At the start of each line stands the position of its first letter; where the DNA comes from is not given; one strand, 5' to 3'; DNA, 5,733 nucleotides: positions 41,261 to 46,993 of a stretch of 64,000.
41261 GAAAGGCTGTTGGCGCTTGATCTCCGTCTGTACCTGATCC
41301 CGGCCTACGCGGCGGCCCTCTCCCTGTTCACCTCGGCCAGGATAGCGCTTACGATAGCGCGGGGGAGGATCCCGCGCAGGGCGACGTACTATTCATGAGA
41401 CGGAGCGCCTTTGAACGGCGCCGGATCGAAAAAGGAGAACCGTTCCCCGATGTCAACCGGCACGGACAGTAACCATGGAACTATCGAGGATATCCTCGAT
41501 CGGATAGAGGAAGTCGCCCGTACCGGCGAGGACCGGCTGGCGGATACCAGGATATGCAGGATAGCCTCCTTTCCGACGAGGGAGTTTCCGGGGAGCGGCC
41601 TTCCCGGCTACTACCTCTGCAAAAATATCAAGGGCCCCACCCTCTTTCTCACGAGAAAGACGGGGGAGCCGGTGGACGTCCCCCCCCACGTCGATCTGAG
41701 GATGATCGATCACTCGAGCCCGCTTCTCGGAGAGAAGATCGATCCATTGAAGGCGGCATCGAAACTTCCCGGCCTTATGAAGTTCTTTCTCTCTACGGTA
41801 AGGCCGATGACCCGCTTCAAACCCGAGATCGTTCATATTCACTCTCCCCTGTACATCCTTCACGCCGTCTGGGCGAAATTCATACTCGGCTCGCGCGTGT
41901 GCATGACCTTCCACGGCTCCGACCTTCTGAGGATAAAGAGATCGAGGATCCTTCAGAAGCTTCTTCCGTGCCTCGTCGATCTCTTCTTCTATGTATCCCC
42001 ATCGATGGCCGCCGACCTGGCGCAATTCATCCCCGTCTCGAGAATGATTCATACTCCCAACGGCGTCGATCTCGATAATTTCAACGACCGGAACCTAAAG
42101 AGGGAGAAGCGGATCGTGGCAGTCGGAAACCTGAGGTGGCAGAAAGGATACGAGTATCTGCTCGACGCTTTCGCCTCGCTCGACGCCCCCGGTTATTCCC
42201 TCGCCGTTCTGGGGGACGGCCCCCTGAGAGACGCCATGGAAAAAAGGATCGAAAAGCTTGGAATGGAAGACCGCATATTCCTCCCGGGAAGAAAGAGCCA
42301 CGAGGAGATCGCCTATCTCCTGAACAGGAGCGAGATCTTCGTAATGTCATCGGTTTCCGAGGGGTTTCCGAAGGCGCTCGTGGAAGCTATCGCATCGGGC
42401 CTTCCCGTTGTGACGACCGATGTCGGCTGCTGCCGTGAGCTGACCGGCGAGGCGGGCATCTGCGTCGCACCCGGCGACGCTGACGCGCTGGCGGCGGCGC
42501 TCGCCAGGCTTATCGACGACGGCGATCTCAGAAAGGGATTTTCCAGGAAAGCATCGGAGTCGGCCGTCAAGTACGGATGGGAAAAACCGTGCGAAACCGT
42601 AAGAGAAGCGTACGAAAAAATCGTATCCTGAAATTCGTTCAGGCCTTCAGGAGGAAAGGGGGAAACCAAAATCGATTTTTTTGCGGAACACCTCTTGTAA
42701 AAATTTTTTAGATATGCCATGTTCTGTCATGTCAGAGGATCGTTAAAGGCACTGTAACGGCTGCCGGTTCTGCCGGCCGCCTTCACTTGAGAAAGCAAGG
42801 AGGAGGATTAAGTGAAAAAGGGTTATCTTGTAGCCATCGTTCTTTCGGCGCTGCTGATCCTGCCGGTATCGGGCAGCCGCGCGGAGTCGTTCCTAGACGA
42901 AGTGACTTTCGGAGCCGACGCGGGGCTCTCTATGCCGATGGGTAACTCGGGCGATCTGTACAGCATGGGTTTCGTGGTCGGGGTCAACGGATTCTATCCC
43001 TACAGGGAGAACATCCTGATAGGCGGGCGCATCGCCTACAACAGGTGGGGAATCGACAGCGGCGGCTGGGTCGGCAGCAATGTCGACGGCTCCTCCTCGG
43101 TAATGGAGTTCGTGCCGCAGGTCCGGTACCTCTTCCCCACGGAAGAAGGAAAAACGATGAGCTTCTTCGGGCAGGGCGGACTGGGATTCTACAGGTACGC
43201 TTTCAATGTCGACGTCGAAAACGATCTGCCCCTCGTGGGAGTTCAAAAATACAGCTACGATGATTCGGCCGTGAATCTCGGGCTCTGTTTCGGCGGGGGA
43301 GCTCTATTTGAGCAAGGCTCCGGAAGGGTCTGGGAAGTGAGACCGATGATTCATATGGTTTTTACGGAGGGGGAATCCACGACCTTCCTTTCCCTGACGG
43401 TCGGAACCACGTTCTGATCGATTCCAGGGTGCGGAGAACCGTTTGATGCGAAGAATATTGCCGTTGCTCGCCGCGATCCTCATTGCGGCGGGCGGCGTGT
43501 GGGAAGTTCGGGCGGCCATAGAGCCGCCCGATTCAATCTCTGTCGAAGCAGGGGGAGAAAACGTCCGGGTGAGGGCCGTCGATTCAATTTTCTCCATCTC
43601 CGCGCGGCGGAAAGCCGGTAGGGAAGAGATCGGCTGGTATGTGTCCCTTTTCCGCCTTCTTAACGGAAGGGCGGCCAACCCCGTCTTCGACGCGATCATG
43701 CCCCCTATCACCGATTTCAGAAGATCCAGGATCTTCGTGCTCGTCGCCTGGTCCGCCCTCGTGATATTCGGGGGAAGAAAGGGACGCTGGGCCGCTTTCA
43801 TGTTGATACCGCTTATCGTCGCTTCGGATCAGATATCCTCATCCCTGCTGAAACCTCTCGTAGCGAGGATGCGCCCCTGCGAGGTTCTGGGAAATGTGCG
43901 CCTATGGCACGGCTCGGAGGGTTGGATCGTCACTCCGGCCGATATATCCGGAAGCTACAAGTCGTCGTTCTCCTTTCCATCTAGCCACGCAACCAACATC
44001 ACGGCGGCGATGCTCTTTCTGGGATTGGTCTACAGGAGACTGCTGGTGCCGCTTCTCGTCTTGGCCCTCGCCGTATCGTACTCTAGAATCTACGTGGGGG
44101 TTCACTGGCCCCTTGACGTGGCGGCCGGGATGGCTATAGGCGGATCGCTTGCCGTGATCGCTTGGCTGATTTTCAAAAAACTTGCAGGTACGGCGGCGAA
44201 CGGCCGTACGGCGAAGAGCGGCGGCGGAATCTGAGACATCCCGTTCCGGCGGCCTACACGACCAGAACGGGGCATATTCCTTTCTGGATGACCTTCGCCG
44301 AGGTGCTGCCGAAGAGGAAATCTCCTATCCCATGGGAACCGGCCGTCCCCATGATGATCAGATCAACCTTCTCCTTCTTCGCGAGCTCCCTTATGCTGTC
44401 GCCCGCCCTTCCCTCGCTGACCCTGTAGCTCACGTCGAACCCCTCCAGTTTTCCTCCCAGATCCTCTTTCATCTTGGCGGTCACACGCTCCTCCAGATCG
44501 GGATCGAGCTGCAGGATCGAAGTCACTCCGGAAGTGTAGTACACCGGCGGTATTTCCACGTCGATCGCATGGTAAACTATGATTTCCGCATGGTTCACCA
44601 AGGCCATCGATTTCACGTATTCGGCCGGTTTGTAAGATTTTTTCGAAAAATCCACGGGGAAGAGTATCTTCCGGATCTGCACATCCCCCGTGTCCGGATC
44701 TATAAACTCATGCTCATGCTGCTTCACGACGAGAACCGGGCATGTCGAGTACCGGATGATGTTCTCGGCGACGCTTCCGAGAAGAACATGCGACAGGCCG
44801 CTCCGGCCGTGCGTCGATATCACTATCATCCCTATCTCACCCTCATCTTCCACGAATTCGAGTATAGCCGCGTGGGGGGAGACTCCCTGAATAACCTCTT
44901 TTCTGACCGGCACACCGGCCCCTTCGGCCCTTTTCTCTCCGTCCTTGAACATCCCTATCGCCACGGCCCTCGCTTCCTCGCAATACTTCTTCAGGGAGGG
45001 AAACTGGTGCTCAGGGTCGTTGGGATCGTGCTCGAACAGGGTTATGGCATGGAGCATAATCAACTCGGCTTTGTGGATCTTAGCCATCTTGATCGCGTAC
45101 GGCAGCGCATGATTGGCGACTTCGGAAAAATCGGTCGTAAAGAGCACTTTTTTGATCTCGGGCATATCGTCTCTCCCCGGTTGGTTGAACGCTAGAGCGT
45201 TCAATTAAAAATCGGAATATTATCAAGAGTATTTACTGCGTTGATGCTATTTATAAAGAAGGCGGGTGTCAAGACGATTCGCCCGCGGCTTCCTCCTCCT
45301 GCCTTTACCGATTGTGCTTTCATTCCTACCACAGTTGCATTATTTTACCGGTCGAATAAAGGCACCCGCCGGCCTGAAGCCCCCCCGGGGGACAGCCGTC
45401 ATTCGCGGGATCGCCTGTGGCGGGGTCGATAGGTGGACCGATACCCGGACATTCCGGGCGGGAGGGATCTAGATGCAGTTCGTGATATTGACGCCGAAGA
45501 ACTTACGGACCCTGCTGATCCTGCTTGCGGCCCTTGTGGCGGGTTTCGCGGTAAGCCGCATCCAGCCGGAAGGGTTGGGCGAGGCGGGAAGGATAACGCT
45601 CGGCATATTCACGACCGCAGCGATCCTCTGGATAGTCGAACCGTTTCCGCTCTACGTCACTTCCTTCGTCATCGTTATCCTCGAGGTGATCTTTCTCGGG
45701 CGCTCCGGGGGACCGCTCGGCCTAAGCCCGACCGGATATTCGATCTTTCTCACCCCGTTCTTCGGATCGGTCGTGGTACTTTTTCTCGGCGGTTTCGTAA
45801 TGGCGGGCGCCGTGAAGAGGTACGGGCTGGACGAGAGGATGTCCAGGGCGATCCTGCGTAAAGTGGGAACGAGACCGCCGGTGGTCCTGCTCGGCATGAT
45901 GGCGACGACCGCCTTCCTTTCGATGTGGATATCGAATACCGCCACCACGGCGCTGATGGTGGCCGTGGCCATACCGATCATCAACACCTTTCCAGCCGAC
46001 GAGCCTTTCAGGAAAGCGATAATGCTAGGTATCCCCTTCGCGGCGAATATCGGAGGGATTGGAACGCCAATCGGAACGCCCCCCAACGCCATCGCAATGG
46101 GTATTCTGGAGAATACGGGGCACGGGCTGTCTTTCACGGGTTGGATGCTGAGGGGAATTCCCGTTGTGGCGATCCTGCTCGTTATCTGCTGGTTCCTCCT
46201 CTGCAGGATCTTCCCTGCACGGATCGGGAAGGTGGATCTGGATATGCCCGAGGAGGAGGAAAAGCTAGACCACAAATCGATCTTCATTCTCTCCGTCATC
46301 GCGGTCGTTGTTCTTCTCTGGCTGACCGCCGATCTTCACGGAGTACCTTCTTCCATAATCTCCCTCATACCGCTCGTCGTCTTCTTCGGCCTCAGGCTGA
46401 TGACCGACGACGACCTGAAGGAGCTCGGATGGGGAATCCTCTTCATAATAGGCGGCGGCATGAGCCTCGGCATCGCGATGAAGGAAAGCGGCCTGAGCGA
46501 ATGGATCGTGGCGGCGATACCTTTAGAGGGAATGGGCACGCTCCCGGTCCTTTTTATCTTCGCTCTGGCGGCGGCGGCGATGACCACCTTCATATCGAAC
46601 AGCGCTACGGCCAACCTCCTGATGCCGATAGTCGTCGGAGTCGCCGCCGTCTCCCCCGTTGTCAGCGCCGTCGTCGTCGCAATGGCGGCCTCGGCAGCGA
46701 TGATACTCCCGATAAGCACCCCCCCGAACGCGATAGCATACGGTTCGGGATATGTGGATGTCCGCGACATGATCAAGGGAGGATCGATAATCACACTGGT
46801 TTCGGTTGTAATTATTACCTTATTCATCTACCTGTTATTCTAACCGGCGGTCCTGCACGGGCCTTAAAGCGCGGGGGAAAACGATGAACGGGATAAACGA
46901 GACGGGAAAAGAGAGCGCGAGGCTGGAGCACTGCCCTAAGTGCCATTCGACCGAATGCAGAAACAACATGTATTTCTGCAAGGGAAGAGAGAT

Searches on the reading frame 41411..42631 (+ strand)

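Call 43: search_protein_families(library=pfam, proteins=[window:41411-42631:+], max_evalue=0.00001)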
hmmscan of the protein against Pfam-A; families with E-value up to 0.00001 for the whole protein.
window:41411-42631:+ (406 aa): 5 families
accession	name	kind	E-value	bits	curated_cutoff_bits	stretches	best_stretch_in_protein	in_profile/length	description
PF00534.26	Glycos_transf_1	-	7.5e-38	130.2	26.4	1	229-382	11-170/172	Glycosyl transferases group 1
PF13692.12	Glyco_trans_1_4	-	2e-33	116.1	27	1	233-370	2-142/142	Glycosyl transferases group 1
PF13439.12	Glyco_transf_4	-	2.8e-13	50.7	28.5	1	119-222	54-169/170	Glycosyltransferase Family 4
PF13579.12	Glyco_trans_4_4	-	2.1e-08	35.1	29.7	1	113-218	47-158/158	Glycosyl transferase 4-like domain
PF20706.3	GT4-conflict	-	1.3e-07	31.4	26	1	227-337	190-313/385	Family 4 Glycosyltransferase in conflict systems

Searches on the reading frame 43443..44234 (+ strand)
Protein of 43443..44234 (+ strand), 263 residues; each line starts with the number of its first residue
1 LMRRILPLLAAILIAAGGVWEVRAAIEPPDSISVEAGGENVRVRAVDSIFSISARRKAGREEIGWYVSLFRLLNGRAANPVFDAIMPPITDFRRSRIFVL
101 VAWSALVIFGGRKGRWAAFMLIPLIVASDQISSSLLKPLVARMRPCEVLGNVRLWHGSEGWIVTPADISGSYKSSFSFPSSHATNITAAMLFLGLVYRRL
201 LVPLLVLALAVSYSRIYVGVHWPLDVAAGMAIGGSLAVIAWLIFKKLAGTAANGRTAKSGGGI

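Call 43: search_protein_families(library=pfam, proteins=[window:43443-44234:+], max_evalue=0.00001)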
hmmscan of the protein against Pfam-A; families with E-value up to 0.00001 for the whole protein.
window:43443-44234:+ (263 aa): 1 family
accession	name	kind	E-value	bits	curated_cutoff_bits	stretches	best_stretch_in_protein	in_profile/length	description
PF01569.27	PAP2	-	4.4e-22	78.7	27.2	1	121-246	4-127/130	PAP2 superfamily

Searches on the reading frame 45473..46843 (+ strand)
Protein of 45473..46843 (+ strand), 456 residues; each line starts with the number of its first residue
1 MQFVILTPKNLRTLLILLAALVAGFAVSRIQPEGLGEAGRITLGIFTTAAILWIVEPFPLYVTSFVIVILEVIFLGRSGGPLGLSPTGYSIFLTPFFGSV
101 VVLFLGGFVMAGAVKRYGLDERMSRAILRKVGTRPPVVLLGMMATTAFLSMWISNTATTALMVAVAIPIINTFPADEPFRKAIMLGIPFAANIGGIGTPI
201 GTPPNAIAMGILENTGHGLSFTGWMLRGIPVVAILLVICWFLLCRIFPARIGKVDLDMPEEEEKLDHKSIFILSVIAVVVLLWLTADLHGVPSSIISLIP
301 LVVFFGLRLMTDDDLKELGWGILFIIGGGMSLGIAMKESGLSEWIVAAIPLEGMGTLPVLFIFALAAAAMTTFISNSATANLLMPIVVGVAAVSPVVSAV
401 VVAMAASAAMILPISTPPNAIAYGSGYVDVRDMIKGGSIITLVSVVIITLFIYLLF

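Call 10: search_protein_families(library=pfam, proteins=[window:45473-46843:+], max_evalue=0.00001)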
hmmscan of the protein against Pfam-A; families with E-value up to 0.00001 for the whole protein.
window:45473-46843:+ (456 aa): 2 families
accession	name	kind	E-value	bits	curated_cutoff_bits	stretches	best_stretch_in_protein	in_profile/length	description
PF00939.25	Na_sulph_symp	-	9.8e-54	183.5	27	1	14-452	7-462/472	Sodium:sulfate symporter transmembrane region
PF03600.22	CitMHS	-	5.5e-49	167.5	31.9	1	51-406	2-333/336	Citrate transporter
